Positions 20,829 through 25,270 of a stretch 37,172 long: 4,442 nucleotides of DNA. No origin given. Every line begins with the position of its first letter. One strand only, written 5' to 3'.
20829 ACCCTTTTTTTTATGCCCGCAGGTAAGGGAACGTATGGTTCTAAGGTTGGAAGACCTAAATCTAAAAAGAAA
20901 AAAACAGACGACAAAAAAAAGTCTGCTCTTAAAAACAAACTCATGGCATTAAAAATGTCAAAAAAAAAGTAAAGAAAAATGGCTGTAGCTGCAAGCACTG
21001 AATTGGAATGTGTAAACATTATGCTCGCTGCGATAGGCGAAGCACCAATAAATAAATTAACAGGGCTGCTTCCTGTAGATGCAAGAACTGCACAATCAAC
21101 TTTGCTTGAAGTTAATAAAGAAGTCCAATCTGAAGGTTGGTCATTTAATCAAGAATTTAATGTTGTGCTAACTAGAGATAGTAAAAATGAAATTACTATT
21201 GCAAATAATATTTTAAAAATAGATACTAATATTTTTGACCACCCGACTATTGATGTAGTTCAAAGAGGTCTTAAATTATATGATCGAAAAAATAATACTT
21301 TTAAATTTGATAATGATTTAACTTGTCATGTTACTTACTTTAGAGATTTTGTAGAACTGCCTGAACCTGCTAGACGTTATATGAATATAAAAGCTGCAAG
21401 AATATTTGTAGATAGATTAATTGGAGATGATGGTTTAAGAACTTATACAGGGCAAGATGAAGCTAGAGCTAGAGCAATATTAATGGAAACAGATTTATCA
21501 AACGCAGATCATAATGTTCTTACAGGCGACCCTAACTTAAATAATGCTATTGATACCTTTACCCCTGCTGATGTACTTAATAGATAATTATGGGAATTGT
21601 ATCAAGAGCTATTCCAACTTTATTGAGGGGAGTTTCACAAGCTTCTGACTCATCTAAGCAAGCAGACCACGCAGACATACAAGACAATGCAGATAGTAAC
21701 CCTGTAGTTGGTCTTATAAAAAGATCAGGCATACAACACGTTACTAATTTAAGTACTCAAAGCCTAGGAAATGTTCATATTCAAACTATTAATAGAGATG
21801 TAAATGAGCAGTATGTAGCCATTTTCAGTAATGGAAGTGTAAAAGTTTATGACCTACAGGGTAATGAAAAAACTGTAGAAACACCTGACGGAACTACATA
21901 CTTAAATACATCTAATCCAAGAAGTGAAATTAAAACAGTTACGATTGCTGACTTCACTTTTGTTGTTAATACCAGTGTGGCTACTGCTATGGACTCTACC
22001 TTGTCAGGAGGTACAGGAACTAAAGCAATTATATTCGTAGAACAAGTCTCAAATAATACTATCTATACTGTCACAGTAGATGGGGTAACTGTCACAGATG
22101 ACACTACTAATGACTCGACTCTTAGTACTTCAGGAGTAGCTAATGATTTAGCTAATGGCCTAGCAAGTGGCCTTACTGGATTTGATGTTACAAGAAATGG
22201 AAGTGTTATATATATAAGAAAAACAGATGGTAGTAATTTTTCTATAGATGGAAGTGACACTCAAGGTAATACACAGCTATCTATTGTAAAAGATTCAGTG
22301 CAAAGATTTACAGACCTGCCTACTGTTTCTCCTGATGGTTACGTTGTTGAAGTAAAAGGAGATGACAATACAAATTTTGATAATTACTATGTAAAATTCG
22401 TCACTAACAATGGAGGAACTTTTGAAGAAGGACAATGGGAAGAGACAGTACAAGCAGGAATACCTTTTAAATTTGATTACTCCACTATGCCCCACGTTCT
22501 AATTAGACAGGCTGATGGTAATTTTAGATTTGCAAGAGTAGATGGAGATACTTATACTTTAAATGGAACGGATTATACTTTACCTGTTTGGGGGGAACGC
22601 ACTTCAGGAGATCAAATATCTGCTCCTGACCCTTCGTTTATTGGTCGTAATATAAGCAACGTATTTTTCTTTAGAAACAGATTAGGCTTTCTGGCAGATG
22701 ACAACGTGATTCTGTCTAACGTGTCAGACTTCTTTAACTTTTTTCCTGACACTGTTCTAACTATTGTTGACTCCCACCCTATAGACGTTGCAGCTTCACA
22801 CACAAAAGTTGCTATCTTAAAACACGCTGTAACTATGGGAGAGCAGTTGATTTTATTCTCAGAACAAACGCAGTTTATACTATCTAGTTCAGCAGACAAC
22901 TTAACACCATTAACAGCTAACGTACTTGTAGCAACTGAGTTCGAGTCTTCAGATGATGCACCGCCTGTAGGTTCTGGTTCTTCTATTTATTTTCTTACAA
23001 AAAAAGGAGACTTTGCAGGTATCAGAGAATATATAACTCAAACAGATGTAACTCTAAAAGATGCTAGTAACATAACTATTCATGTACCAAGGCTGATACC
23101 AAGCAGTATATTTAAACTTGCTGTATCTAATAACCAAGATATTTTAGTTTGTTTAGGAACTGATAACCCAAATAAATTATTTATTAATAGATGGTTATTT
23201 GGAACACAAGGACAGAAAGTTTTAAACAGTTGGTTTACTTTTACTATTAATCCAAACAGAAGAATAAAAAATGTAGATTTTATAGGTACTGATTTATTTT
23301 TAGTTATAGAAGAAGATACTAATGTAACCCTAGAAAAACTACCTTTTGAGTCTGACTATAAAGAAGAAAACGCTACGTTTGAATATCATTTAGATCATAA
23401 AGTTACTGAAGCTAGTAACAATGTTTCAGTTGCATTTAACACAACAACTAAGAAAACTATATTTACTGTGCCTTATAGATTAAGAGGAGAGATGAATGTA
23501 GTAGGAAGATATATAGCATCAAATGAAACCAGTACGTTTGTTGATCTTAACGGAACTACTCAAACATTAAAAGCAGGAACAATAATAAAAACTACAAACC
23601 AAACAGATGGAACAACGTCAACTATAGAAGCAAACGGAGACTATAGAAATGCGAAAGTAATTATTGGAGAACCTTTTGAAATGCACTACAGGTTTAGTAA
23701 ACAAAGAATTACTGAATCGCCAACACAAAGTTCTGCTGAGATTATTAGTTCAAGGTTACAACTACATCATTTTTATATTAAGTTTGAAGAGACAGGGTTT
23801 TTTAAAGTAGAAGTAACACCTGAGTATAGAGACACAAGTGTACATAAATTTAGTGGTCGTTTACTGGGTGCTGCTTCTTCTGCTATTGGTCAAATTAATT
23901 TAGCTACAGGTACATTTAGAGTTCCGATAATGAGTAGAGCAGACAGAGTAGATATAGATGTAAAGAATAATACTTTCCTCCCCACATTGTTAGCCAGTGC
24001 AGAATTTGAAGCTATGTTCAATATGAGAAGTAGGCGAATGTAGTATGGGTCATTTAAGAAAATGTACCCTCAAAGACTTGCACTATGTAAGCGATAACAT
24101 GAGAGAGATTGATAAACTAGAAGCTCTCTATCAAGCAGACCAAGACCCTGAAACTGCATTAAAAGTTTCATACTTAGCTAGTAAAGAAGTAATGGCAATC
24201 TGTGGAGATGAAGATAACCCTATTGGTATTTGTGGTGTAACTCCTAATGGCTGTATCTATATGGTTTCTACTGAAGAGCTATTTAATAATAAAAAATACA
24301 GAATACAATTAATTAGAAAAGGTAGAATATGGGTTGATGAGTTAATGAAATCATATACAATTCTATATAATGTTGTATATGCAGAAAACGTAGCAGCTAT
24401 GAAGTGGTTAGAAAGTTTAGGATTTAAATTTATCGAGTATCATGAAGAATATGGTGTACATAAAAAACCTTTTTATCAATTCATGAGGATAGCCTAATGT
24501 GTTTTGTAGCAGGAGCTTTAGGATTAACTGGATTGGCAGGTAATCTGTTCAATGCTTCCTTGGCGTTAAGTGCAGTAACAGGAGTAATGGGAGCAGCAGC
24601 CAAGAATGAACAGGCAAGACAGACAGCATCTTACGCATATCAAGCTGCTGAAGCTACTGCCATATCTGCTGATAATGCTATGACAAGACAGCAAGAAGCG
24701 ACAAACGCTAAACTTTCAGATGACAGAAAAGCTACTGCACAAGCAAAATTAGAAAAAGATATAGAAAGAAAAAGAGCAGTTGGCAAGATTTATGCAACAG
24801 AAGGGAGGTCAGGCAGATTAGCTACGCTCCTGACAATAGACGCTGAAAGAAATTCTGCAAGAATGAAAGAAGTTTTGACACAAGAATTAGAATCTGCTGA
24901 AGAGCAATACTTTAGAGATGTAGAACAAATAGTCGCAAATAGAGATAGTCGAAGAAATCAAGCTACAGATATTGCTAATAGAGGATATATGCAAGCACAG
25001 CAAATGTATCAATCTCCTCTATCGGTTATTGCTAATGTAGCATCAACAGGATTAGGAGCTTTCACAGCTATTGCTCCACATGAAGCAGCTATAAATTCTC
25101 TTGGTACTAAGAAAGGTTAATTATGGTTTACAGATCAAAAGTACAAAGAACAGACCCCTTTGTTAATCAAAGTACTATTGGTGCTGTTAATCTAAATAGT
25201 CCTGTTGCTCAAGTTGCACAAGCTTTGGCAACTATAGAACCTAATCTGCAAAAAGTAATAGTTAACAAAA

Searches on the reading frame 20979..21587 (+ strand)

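Call 35: search_protein_families(library=pfam, proteins=[window:20979-21587:+], max_evalue=0.01)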
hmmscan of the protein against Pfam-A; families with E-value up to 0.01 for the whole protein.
window:20979-21587:+ (202 aa): 1 family
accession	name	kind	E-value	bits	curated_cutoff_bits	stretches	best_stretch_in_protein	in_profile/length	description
PF17212.9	Tube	-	2.1e-44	151.9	22.3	1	9-174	1-165/169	Tail tubular protein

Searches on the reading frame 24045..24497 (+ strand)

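Call 35: search_protein_families(library=pfam, proteins=[window:24045-24497:+], max_evalue=0.01)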
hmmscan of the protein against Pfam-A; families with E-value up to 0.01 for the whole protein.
window:24045-24497:+ (150 aa): 1 family
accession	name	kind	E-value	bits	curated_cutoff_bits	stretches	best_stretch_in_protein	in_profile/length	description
PF11090.14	Phage_T7_Gp13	-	3.1e-05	24.7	25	1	59-132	11-84/86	Bacteriophage T7, probable scaffold protein Gp13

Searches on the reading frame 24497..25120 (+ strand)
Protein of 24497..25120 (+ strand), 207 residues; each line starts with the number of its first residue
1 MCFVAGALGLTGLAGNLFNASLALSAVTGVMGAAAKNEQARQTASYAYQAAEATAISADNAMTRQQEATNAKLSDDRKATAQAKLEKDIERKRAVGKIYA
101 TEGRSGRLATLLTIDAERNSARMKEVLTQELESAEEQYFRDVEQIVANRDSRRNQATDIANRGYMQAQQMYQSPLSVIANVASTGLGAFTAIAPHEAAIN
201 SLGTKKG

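Call 35: search_protein_families(library=pfam, proteins=[window:24497-25120:+], max_evalue=0.01)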
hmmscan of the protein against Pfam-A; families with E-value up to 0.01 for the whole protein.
window:24497-25120:+ (207 aa): 1 family
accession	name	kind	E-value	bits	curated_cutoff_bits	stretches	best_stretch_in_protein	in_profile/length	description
PF24072.1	T7_gp14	-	6.6e-08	33.1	27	1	22-189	5-165/187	T7 virus internal virion protein gp14 family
